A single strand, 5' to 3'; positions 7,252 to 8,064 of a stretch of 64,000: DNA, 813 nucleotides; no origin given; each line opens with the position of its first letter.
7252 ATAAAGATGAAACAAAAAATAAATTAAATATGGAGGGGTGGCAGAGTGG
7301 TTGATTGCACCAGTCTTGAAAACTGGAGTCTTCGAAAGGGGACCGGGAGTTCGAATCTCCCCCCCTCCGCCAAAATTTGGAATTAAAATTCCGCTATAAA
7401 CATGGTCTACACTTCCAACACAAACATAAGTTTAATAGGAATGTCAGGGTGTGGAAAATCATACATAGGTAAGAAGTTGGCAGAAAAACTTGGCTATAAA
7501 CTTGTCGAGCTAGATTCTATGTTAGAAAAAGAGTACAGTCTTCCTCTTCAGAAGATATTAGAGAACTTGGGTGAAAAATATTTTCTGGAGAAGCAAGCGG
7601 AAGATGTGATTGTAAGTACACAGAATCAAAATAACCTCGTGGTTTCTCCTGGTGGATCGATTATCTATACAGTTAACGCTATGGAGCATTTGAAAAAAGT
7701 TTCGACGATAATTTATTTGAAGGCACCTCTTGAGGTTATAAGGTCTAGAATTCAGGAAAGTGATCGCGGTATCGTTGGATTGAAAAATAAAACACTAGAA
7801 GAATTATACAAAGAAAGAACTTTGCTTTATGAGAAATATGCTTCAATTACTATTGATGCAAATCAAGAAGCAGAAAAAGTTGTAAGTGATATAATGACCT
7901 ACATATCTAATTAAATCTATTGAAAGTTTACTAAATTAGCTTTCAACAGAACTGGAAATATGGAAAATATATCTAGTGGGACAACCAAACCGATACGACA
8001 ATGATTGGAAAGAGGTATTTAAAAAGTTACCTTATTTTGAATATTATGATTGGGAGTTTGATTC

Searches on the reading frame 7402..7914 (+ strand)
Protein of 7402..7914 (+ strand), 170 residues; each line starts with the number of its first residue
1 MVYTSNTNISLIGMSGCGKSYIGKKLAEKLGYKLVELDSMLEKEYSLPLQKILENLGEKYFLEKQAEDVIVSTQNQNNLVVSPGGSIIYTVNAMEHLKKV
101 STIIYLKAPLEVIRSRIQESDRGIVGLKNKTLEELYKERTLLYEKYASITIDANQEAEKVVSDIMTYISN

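Call 4: search_protein_families(library=pfam, proteins=[window:7402-7914:+], max_evalue=0.01)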
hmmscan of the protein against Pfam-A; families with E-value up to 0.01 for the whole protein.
window:7402-7914:+ (170 aa): 9 families
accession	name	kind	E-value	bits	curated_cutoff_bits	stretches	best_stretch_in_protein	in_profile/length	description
PF01202.28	SKI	-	9.1e-31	107.6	22.1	1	16-167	2-157/159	Shikimate kinase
PF13238.12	AAA_18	-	9.9e-08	32.9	29.4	1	9-121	1-112/128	AAA domain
PF13207.12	AAA_17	-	2.4e-07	31.5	27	1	12-121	1-124/136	AAA domain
PF13671.12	AAA_33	-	1.6e-06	28.9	27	1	10-118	3-116/143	AAA domain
PF01712.25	dNK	-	2.3e-06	28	27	1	92-168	115-198/203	Deoxynucleoside kinase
PF13189.12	Cytidylate_kin2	-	2.5e-06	28.2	28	1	9-70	2-78/176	Cytidylate kinase-like family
PF13401.12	AAA_22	-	0.002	18.9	27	1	7-69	6-71/130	AAA domain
PF00004.35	AAA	-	0.0022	18.9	21.2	1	11-40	3-32/131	ATPase family associated with various cellular activities (AAA)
PF02224.24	Cytidylate_kin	-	0.0045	17.2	26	1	9-58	1-50/211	Cytidylate kinase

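Call 5: search_protein_families(library=ncbifam, proteins=[window:7402-7914:+], max_evalue=0.01)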
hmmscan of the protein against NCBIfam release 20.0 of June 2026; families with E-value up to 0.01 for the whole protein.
window:7402-7914:+ (170 aa): 23 families
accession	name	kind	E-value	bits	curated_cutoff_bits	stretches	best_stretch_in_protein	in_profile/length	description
NF040667.1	hom_kin_desulfo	exception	4e-45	153.6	197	1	8-166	2-160/163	homoserine kinase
NF010553.0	PRK13947.1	equivalog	8.4e-27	94.4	204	1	7-168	2-166/173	shikimate kinase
NF002988.0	PRK03731.1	equivalog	8.4e-26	90.7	161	1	7-168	3-168/174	shikimate kinase AroL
NF010556.0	PRK13951.1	equivalog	1.5e-24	86.8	560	1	9-164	3-156/492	bifunctional shikimate kinase AroK/3-dehydroquinate synthase AroB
NF010552.0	PRK13946.1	equivalog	2.2e-21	76.4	186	1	6-168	23-187/198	shikimate kinase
NF003456.0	PRK05057.1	equivalog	4.7e-20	72.2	195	1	6-166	4-168/173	shikimate kinase AroK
NF010554.0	PRK13948.1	equivalog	7.2e-20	71.4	217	1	7-165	11-170/192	shikimate kinase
NF010555.0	PRK13949.1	equivalog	8.5e-19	68.3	180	1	8-145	3-146/175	shikimate kinase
NF006015.0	PRK08154.1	subfamily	1.1e-18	67.5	204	1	6-167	136-301/314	anaerobic benzoate catabolism transcriptional regulator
NF006610.0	PRK09169.1-4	subfamily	7.3e-14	49.3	4299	1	8-159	2867-3019/3056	hypothetical protein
NF001866.0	PRK00625.1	equivalog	3e-12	47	142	1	8-140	2-136/173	shikimate kinase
NF010627.0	PRK14021.1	equivalog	1.6e-11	43.4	565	1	8-161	8-166/542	bifunctional shikimate kinase/3-dehydroquinate synthase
NF003012.0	PRK03839.1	equivalog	5.9e-07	29.6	152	1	9-169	3-152/180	putative kinase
TIGR01313.1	therm_gnt_kin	subfamily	5.9e-07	29.4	113.75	1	11-167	3-161/164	gluconokinase, GntK/IdnK-type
TIGR02173.1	cyt_kin_arch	equivalog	9.1e-06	25.8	102.1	1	9-152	3-140/169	(d)CMP kinase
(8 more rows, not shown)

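Call 24: search_protein_families(library=padloc, proteins=[window:7402-7914:+], max_evalue=0.01)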
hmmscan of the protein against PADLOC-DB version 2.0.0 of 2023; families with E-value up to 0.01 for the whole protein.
window:7402-7914:+ (170 aa): 4 families
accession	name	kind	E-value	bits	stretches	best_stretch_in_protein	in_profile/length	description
PDLC02911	VakA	-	8.4e-11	40.7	1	6-168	2-159/163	-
PDLC04140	mad8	-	3.5e-05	21.5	1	5-167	26-149/314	mads_8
PDLC02905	pVip-kinase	-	0.00025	18.4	1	7-102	3-103/474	Viperin-kinase fusion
PDLC04690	PDC-M51B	-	0.00046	18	0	9-35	5-31/191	-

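Call 27: find_homologous_proteins(query=window:7402-7914:+, max_evalue=0.001)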
Query window:7402-7914:+ (170 aa): 47 proteins with E <= 0.001 among 271 candidates.
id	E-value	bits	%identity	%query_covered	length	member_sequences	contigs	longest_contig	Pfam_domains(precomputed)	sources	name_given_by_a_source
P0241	4.6e-100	350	100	100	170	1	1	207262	PF13671.13,PF13207.13,PF13189.13,PF01202.29,PF13238.13,PF01712.26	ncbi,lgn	-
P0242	2.7e-75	269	76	100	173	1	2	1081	PF13671.13,PF13207.13,PF13189.13,PF01202.29,PF13238.13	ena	-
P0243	9.6e-72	258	78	92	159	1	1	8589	PF13671.13,PF13207.13,PF01202.29,PF13238.13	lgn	-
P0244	2.9e-71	256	80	92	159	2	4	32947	PF13207.13,PF01202.29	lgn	-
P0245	1.7e-70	254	77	92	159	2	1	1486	PF13207.13,PF01202.29,PF13238.13,PF01712.26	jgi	-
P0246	2.2e-70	254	79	91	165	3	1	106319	PF13207.13,PF13189.13,PF01202.29,PF13238.13,PF01712.26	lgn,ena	-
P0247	1.9e-68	247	75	92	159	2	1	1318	PF13207.13,PF01202.29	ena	-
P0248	2.9e-68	247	73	97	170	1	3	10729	PF13671.13,PF13207.13,PF13189.13,PF01202.29,PF13238.13,PF01712.26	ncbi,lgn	-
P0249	1.4e-66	241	78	89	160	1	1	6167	PF13207.13,PF01202.29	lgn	-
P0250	5.8e-66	239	72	91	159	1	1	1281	PF13207.13,PF01202.29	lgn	-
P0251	5.6e-65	236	69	96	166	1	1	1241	PF13671.13,PF13207.13,PF13189.13,PF01202.29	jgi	jgi:shikimate kinase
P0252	3.6e-63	230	71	92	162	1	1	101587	PF13207.13,PF13189.13,PF01202.29,PF01712.26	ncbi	-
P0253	1.1e-62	229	68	97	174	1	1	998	PF13671.13,PF13207.13,PF13189.13,PF01202.29,PF13238.13,PF01712.26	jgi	jgi:shikimate kinase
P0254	2.5e-61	224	70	91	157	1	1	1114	PF13207.13,PF01202.29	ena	-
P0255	4.4e-60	220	67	94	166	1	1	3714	PF13207.13,PF01202.29,PF13238.13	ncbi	-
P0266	1.5e-49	186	58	92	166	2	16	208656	PF13207.13,PF01202.29,PF13238.13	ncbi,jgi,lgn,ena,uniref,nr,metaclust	ncbi:hypothetical protein A3C20_02790 [Candidatus Kaiserbacteria bacterium RIFCSPHIGHO2_02_FULL_55_2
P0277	9.1e-31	125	46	96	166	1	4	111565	PF13671.13,PF13207.13,PF01202.29,PF13238.13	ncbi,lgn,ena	-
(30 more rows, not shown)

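Call 32: find_encoding_contigs(protein=P0246, flank=6000, max_places=2)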
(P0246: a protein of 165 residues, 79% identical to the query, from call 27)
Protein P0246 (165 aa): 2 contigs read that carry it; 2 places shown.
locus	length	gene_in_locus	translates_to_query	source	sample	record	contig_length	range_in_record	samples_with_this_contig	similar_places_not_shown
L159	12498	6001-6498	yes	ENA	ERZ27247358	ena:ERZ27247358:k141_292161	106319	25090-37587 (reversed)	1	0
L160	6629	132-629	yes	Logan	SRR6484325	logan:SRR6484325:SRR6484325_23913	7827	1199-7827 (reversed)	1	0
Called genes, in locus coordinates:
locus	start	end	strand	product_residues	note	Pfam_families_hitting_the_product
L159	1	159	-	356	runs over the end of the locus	PF00437:T2SSE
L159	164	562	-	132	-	PF00072:Response_reg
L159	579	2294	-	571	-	PF05157:MshEN, PF00437:T2SSE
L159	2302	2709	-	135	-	-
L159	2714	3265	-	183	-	PF04350:PilO (faint)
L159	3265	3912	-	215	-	-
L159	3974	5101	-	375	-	PF11104:PilM_2, PF06723:MreB_Mbl (faint), PF14450:FtsA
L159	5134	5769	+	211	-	PF00156:Pribosyltran (weak)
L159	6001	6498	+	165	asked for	PF01202:SKI, PF01712:dNK (faint), PF13189:Cytidylate_kin2 (faint), PF13207:AAA_17 (weak), PF13238:AAA_18 (weak)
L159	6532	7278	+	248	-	PF02219:MTHFR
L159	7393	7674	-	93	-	-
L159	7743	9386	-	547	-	-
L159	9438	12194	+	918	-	PF26449:DUF8128, PF01935:DUF87 (faint), PF10412:TrwB_AAD_bind (faint), PF12696:TraG-D_C (faint)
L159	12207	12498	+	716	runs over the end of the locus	PF17191:RecG_wedge, PF01336:tRNA_anti-codon, PF04851:ResIII, PF00270:DEAD, PF00271:Helicase_C, PF19833:RecG_dom3_C (weak)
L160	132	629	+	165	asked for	PF01202:SKI, PF01712:dNK (faint), PF13189:Cytidylate_kin2 (faint), PF13207:AAA_17 (weak), PF13238:AAA_18 (weak)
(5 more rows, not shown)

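Call 33: find_encoding_contigs(protein=P0244, flank=6000, max_places=2)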
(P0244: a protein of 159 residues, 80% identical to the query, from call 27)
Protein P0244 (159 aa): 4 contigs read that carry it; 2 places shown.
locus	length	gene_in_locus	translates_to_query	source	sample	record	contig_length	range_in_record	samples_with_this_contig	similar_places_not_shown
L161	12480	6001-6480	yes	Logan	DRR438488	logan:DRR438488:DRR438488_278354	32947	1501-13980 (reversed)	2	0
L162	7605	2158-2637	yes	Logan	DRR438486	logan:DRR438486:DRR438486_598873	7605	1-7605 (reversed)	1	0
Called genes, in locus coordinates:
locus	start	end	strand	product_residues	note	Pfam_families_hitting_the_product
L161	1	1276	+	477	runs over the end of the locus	PF00364:Biotin_lipoyl (faint), PF25917:BSH_RND, PF25973:BSH_CzcB (weak), PF25984:BSH_YknX (weak), PF25973:BSH_CzcB (weak), PF25967:RND-MFP_C (weak)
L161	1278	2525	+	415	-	PF02687:FtsX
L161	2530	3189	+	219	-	PF00005:ABC_tran, PF02463:SMC_N (faint), PF13481:AAA_25 (faint)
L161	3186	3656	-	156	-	-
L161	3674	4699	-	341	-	PF07884:VKOR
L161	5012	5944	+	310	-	-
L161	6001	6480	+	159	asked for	PF01202:SKI, PF13207:AAA_17 (weak)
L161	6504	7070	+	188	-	-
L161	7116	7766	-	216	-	-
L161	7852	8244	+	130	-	-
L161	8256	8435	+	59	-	PF18893:DUF5652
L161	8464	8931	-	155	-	-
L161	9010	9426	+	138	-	PF03652:RuvX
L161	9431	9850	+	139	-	PF01588:tRNA_bind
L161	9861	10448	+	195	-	PF09335:VTT_dom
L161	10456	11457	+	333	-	PF11104:PilM_2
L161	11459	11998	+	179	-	-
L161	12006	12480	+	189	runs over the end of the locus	-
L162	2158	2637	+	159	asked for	PF01202:SKI, PF13207:AAA_17 (weak)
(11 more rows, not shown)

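Call 34: find_encoding_contigs(protein=P0252, flank=6000, max_places=2)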
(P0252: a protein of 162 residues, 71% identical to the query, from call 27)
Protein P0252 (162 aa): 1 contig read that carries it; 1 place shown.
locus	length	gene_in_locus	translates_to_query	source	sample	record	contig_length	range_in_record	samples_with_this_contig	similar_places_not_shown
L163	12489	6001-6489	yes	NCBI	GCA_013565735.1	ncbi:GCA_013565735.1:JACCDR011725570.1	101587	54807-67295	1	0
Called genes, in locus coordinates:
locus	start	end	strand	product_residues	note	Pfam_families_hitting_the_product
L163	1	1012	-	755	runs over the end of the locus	PF17191:RecG_wedge, PF01336:tRNA_anti-codon (weak), PF00270:DEAD, PF04851:ResIII, PF00271:Helicase_C, PF19833:RecG_dom3_C (weak)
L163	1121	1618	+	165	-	-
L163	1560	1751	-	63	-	-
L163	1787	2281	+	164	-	-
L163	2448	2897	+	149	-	-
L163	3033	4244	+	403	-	PF00390:malic, PF03949:Malic_M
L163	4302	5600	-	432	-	PF07690:MFS_1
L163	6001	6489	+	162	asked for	PF01202:SKI, PF13189:Cytidylate_kin2 (weak), PF13207:AAA_17 (faint), PF01712:dNK (weak)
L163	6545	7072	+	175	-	PF01928:CYTH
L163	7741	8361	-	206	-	-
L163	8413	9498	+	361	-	PF11104:PilM_2, PF14450:FtsA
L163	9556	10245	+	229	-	-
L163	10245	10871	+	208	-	-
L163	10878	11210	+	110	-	-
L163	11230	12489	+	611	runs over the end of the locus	PF05157:MshEN, PF00437:T2SSE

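Call 40: search_protein_families(library=pfam, proteins=[L161:5012-5944:+, L161:6504-7070:+, L161:7116-7766:-, L161:8464-8931:-], max_evalue=1)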
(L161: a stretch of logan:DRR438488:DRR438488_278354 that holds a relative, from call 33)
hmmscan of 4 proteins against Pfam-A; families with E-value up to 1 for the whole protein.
L161:5012-5944:+ (310 aa): 1 family
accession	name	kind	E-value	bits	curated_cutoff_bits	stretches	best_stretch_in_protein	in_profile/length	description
PF06702.18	Fam20C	-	0.06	13.4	26.8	1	180-294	89-206/218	Golgi casein kinase, C-terminal, Fam20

L161:6504-7070:+ (188 aa): 0 families

L161:7116-7766:- (216 aa): 0 families

L161:8464-8931:- (155 aa): 5 families
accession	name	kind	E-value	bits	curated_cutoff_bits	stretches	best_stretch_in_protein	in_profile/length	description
PF12773.13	DZR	-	0.0028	18.2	27.3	1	47-72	10-36/45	Double zinc ribbon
PF10083.14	DUF2321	-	0.033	14.2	24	1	28-71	5-48/157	Uncharacterized protein conserved in bacteria (DUF2321)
PF01437.31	PSI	-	0.09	13.6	23.1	1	52-82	8-30/52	Plexin repeat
PF00130.28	C1_1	-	0.15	12.4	26.5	1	47-71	9-39/53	Phorbol esters/diacylglycerol binding domain (C1 domain)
PF17205.9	PSI_integrin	-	0.73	10.1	27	1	50-69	7-25/47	Integrin plexin domain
